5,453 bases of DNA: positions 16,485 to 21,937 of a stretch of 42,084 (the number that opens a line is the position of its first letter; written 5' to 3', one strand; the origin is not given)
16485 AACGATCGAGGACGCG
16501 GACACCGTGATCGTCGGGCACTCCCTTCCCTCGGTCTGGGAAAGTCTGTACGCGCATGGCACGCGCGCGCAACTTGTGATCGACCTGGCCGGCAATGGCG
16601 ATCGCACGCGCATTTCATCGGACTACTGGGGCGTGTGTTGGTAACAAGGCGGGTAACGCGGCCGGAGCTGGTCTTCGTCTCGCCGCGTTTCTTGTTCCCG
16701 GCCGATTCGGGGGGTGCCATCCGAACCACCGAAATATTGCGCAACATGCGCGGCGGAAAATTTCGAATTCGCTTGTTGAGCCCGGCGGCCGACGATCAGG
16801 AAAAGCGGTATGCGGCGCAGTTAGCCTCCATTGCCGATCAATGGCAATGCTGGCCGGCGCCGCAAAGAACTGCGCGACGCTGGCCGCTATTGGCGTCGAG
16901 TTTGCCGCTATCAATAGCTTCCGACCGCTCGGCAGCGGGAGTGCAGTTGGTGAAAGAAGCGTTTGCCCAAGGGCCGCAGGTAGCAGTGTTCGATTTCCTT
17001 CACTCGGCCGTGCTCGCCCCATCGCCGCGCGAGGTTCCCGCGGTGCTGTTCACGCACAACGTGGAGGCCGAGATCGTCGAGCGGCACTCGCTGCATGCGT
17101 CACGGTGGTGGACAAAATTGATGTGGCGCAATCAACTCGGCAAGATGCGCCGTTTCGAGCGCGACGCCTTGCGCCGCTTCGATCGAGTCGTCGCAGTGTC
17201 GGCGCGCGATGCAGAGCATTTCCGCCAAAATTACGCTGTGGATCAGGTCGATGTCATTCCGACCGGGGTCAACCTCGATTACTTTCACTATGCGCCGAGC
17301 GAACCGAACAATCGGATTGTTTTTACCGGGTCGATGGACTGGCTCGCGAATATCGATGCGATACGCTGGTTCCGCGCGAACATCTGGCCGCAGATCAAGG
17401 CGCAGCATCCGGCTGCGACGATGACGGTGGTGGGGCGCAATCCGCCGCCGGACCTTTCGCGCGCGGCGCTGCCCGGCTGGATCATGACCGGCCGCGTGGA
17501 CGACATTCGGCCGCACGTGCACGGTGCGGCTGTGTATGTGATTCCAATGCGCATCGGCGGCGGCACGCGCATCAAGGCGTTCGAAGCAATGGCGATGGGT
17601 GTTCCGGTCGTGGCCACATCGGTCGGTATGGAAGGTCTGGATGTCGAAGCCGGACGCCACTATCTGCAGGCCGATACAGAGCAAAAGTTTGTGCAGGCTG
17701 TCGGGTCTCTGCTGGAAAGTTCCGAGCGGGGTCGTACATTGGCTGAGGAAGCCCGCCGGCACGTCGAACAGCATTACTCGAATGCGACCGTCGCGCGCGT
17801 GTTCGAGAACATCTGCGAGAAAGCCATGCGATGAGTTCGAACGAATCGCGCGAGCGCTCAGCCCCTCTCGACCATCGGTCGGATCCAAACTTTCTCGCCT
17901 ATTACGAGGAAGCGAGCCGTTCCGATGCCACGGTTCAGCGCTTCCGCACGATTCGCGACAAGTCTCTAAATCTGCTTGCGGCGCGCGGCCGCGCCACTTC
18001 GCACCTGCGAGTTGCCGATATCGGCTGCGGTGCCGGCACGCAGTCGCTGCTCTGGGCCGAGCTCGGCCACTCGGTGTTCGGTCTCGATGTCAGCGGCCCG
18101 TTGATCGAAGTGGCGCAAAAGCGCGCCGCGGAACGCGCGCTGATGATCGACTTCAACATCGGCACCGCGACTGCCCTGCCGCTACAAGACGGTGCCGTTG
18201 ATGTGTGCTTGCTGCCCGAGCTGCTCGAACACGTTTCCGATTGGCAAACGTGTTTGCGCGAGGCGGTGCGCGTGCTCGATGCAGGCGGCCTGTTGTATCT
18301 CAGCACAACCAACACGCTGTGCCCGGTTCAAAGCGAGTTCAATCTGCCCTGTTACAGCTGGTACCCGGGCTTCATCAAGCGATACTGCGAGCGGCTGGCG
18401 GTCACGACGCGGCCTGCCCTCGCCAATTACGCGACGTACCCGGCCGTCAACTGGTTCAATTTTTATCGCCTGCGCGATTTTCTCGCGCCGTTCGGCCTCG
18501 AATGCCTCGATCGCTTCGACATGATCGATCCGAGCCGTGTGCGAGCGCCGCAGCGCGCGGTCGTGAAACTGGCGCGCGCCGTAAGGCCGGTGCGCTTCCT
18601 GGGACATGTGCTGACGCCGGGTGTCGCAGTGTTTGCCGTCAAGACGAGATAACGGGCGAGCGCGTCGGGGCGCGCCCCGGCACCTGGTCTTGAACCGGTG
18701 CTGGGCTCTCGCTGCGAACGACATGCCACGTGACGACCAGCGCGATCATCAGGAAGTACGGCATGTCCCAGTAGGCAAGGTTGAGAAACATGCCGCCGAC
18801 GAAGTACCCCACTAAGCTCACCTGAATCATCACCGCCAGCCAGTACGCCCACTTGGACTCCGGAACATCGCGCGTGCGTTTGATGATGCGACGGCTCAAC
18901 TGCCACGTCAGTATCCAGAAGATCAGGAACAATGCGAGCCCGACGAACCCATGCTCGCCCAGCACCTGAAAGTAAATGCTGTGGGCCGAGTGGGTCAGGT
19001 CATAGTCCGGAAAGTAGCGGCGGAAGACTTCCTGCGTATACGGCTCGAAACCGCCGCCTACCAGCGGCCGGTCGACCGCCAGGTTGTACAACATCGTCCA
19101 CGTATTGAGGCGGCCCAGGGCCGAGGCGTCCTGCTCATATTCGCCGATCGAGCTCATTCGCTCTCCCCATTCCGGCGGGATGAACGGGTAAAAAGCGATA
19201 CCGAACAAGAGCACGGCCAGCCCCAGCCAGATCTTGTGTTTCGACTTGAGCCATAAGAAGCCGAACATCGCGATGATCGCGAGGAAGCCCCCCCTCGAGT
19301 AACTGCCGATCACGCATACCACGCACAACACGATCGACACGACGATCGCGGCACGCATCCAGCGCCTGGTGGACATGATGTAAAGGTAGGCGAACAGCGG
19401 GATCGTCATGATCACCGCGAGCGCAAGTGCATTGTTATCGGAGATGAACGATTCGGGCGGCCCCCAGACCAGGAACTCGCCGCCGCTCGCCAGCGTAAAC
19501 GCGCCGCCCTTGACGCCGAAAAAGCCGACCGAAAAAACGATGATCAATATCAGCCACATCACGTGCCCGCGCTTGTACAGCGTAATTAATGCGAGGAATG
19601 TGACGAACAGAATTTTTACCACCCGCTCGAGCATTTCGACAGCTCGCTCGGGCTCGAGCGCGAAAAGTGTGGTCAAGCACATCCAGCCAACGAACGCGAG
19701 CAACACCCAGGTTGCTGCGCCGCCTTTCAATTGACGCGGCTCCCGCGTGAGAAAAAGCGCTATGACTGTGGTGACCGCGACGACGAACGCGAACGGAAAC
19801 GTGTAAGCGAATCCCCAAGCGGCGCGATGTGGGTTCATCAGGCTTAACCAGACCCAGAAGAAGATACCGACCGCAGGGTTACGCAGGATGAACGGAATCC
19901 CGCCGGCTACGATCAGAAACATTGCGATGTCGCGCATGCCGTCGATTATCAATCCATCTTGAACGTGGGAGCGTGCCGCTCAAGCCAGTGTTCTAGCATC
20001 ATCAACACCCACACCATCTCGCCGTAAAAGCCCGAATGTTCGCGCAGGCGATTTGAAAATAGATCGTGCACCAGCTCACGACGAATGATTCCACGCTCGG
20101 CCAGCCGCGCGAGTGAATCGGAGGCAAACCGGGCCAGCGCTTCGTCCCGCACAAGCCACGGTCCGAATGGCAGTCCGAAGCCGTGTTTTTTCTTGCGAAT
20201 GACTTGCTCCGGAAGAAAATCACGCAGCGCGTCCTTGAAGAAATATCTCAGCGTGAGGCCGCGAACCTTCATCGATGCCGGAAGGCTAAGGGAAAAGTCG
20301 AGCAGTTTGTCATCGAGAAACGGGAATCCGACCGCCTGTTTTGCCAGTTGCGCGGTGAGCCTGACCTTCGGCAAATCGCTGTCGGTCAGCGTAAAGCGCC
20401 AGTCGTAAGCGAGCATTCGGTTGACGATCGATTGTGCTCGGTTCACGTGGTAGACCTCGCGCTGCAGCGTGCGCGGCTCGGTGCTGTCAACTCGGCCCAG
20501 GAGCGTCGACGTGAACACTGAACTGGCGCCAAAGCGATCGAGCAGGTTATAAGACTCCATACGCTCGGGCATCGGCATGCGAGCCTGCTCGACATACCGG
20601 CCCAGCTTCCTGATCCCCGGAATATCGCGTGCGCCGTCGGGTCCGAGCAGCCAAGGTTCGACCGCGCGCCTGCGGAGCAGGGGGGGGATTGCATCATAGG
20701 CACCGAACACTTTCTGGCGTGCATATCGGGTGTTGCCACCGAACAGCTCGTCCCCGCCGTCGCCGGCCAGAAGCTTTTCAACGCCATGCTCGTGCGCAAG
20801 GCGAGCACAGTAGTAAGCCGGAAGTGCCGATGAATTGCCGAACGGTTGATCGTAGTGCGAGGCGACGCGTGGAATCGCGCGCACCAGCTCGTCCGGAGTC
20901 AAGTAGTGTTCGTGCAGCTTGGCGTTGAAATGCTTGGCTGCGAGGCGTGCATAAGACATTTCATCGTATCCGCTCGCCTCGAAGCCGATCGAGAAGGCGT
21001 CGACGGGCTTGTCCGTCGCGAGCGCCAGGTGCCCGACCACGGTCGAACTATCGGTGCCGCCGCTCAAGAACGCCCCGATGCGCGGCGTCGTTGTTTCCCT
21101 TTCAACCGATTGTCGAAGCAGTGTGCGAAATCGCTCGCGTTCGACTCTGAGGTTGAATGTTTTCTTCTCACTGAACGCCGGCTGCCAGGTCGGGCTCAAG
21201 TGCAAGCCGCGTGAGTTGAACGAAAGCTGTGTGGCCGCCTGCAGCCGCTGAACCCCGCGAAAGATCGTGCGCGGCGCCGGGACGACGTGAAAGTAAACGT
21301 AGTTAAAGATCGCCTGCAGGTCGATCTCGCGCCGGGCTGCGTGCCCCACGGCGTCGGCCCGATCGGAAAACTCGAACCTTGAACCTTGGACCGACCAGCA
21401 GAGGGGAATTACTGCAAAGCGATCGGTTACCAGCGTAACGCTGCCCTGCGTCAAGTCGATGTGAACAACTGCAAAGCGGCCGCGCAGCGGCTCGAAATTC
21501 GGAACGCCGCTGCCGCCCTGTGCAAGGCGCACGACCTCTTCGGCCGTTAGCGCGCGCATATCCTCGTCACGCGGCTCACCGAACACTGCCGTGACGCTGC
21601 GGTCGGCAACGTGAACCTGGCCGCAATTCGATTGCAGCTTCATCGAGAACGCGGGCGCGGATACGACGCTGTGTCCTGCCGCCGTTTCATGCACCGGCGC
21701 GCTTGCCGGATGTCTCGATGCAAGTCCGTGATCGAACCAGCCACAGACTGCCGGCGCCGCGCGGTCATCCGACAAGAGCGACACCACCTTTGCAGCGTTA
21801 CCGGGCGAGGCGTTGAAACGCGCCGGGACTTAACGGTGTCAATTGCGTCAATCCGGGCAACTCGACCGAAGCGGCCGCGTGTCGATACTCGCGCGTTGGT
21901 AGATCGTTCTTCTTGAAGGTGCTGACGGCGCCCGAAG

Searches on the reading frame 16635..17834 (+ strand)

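Call 10: search_protein_families(library=ncbifam, proteins=[window:16635-17834:+], max_evalue=0.00001)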
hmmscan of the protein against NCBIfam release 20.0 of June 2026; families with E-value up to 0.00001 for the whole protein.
window:16635-17834:+ (399 aa): 11 families
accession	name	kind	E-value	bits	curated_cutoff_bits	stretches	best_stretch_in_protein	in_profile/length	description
TIGR03087.1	stp1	hypoth_equivalog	5.1e-68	230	316.65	1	12-384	1-384/397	TIGR03087 family PEP-CTERM/XrtA system glycosyltransferase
NF053787.1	GlcN_PG_synth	equivalog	2.6e-11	43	480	1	315-387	278-349/361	N-acetylglucosaminyl phosphatidylglycerol synthase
TIGR03088.1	stp2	hypoth_equivalog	4.4e-10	39.1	409.05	1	284-396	259-372/374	TIGR03088 family PEP-CTERM/XrtA system glycosyltransferase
TIGR02149.1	glgA_Coryne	subfamily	1.3e-09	37.6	302.4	0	289-393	275-386/391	glycogen synthase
TIGR04063.1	stp3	hypoth_equivalog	1.1e-08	34.4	442.05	1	172-396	148-394/397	TIGR04063 family PEP-CTERM/XrtA system glycosyltransferase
NF041876.1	EPS_EpsE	equivalog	1.2e-08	34.6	400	1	290-388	288-387/389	exopolysaccharide biosynthesis GT4 family glycosyltransferase EpsE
NF047684.1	TeichurnBiosyTuaC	equivalog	1.3e-07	30.9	550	0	284-394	274-386/391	teichuronic acid biosynthesis protein TuaC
TIGR03449.1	mycothiol_MshA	equivalog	2.1e-07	30.2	462.5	0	313-391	318-398/406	D-inositol-3-phosphate glycosyltransferase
TIGR04047.1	MSMEG_0565_glyc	hypoth_equivalog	7.9e-07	28.5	259.85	0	284-387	261-364/373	MSMEG_0565 family glycosyltransferase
TIGR03999.1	thiol_BshA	equivalog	2.3e-06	26.8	273.7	1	286-398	261-374/375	N-acetyl-alpha-D-glucosaminyl L-malate synthase BshA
NF038229.1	Glyco4_Geo_Pelo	equivalog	5.8e-06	25.5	400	0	316-398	255-337/338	GPMC system family 4 glycosyltransferase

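Call 63: search_protein_families(library=pfam, proteins=[window:16635-17834:+], max_evalue=0.001)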
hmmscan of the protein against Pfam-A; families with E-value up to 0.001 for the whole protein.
window:16635-17834:+ (399 aa): 5 families
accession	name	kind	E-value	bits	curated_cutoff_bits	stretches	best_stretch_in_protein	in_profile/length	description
PF13692.12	Glyco_trans_1_4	-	1.5e-25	90.6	27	1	226-361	2-141/142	Glycosyl transferases group 1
PF13439.12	Glyco_transf_4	-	3e-12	47.3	28.5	1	26-215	3-169/170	Glycosyltransferase Family 4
PF13579.12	Glyco_trans_4_4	-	7.5e-08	33.3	29.7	1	26-211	2-158/158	Glycosyl transferase 4-like domain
PF13524.12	Glyco_trans_1_2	-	7.8e-08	32.8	25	1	308-389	60-141/144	Glycosyl transferase-like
PF00534.26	Glycos_transf_1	-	2.6e-07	30.8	26.4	1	252-375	38-171/172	Glycosyl transferases group 1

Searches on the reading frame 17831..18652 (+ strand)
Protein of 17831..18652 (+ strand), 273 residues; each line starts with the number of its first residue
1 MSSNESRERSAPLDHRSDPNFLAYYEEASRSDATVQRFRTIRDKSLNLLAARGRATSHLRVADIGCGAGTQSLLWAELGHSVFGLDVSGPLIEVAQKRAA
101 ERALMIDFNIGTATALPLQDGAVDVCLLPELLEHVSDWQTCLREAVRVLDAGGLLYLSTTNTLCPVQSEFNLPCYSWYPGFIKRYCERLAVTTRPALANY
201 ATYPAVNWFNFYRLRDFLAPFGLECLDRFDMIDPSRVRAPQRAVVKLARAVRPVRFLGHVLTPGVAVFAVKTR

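Call 10: search_protein_families(library=ncbifam, proteins=[window:17831-18652:+], max_evalue=0.00001)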
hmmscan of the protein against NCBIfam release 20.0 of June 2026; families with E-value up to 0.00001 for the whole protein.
window:17831-18652:+ (273 aa): 22 families
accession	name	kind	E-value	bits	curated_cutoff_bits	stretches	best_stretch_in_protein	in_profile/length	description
TIGR01983.1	UbiG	equivalog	2e-18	66.6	102.95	1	38-161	30-155/228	bifunctional 2-polyprenyl-6-hydroxyphenol methylase/3-demethylubiquinol 3-O-methyltransferase UbiG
NF045667.1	MTase_DVU1556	equivalog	1.4e-15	57.4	155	1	53-158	18-120/213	DVU_1556 family methyltransferase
TIGR01934.1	MenG_MenH_UbiE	subfamily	4.1e-13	49.1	158.35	1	56-159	38-143/223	ubiquinone/menaquinone biosynthesis methyltransferase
NF041537.1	ArsM_AhpD_UU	exception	4.3e-13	48.8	510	1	57-169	76-192/345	arsenite methyltransferase/AhpD domain selenoprotein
NF047649.1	MTase_UXPK_star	exception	2.2e-12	46.6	460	1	61-164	81-188/283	methyltransferase/UXPK-star double selenoprotein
NF001244.0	PRK00216.1-5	equivalog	3.9e-12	46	216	1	58-156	49-152/236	bifunctional demethylmenaquinone methyltransferase/2-methoxy-6-polyprenyl-1,4-benzoquinol methylase UbiE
NF007610.0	PRK10258.1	equivalog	8.5e-12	44.9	342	1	30-159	15-140/251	malonyl-ACP O-methyltransferase BioC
NF043040.1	corrin_prot_MT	hypoth_equivalog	1.2e-11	44.4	180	1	54-157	38-147/216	corrinoid protein-associated methyltransferase CpaM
NF008823.0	PRK11873.1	subfamily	1.8e-11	44.1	263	1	61-158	81-182/272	arsenite methyltransferase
NF041255.1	mycofact_MftM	equivalog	1.4e-10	41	200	1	59-148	141-232/289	mycofactocin oligosaccharide methyltransferase MftM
TIGR02072.1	BioC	equivalog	3.8e-10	40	184.95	1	33-160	13-135/244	malonyl-ACP O-methyltransferase BioC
NF008264.0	PRK11036.1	equivalog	4.9e-10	39.3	366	1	56-159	43-149/261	tRNA uridine 5-oxyacetic acid(34) methyltransferase CmoM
NF001241.0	PRK00216.1-2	equivalog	1.2e-09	38.1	327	1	54-159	48-149/231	demethylmenaquinone methyltransferase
NF041536.1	ArsM_DUF2284_UU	exception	4e-09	35.3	575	1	55-178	74-201/459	arsenite methyltransferase/DUF2284 domain selenoprotein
TIGR02752.1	MenG_heptapren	equivalog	8.3e-09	35.3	419.85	1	34-156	26-148/231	demethylmenaquinone methyltransferase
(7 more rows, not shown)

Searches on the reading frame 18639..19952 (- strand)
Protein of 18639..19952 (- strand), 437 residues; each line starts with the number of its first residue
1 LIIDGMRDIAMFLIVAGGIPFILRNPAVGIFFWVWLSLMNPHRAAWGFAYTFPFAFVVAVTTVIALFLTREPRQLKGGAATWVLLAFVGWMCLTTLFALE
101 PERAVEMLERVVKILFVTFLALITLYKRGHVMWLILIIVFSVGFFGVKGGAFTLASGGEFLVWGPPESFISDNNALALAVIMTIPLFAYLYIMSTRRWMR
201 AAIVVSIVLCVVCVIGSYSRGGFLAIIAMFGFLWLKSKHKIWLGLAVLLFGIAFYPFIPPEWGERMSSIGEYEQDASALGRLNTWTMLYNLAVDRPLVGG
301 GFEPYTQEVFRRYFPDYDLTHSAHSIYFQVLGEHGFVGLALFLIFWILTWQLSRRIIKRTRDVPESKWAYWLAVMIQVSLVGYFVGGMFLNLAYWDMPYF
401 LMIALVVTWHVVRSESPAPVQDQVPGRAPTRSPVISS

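Call 7: search_protein_families(library=ncbifam, proteins=[window:18639-19952:-], max_evalue=0.01)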
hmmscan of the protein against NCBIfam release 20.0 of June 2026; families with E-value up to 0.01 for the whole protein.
window:18639-19952:- (437 aa): 2 families
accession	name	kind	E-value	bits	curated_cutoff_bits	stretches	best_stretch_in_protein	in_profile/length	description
TIGR03097.1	PEP_O_lig_1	hypoth_equivalog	4.1e-147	490.3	188.1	1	7-411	1-406/408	putative O-glycosylation ligase, exosortase A system-associated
TIGR00947.1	2A73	equivalog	2.9e-14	52.9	366.4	1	57-391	45-401/425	IctB family putative bicarbonate transporter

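Call 8: search_protein_families(library=pfam, proteins=[window:18639-19952:-], max_evalue=0.01)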
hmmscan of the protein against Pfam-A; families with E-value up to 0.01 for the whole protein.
window:18639-19952:- (437 aa): 2 families
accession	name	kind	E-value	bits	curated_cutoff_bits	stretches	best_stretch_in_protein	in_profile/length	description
PF04932.20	Wzy_C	-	4.1e-22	79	31.7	1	206-343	2-149/149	O-Antigen ligase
PF19358.4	DUF5935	-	3.4e-21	76.5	23.6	1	6-192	1-190/193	Family of unknown function (DUF5935)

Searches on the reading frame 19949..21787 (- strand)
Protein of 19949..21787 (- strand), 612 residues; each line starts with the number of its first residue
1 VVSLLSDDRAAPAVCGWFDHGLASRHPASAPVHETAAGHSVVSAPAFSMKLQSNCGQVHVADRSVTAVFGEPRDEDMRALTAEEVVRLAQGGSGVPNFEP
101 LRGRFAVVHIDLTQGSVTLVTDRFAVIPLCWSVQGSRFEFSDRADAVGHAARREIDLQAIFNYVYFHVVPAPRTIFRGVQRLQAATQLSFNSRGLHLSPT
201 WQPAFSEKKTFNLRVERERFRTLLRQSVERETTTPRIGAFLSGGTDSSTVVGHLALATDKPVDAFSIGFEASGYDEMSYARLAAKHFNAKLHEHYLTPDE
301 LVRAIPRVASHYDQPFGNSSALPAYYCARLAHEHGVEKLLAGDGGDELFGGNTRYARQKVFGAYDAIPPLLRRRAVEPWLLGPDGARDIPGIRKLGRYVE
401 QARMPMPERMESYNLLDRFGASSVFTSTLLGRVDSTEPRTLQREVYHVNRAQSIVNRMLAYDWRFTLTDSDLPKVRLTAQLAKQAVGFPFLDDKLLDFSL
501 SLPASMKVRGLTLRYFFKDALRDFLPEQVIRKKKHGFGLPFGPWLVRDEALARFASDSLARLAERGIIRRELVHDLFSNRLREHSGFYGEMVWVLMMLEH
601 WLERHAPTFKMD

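Call 7: search_protein_families(library=ncbifam, proteins=[window:19949-21787:-], max_evalue=0.01)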
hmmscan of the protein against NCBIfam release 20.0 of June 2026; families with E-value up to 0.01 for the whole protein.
window:19949-21787:- (612 aa): 6 families
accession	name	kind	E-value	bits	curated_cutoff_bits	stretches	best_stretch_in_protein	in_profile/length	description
TIGR03108.1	eps_aminotran_1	hypoth_equivalog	1.4e-67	228.8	816.9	1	84-604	102-627/628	XrtA/PEP-CTERM system amidotransferase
TIGR01536.1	asn_synth_AEB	equivalog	2.5e-58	198.4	267.1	1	98-537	117-517/517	asparagine synthase (glutamine-hydrolyzing)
TIGR03104.1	trio_amidotrans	equivalog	1.2e-51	175.6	570.1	2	94-358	112-386/589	N-acetylglutaminylglutamine amidotransferase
NF033535.1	lass_lactam_cya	exception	2.1e-24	86.1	525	2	99-348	117-375/668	lasso peptide isopeptide bond-forming cyclase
NF006949.0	PRK09431.1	equivalog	3.5e-22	78.7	499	1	212-353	204-359/554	asparagine synthase B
NF033561.1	macrolact_Ik_Al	subfamily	2.6e-20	72.5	300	1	63-350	47-332/561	albusnodin/ikarugamycin family macrolactam cyclase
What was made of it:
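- On Glutamine-dependent asparagine synthetase B-type amidotransferase (for the co-travelling gene 19949-21787): TIGR03108 scores 228.8 bits against a cut-off of 816.9 (call 7).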

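Call 8: search_protein_families(library=pfam, proteins=[window:19949-21787:-], max_evalue=0.01)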
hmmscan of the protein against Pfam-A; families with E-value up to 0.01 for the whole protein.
window:19949-21787:- (612 aa): 3 families
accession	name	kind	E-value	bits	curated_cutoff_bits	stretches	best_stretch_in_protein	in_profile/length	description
PF00733.27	Asn_synthase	-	8.4e-73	246.5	21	1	220-603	2-354/354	Asparagine synthase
PF13522.11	GATase_6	-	6.7e-05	23.4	27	1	95-141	82-128/130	Glutamine amidotransferase domain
PF13537.11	GATase_7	-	8.5e-05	23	25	1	87-143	60-117/123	Glutamine amidotransferase domain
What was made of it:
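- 19949..21787 (-): AsnB-like synthetase with a degenerate glutaminase domain. A second candidate amide-forming enzyme that co-travels with the cassette. PF00733 246 bits; the GATase domains fall below cut-off (call 8).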
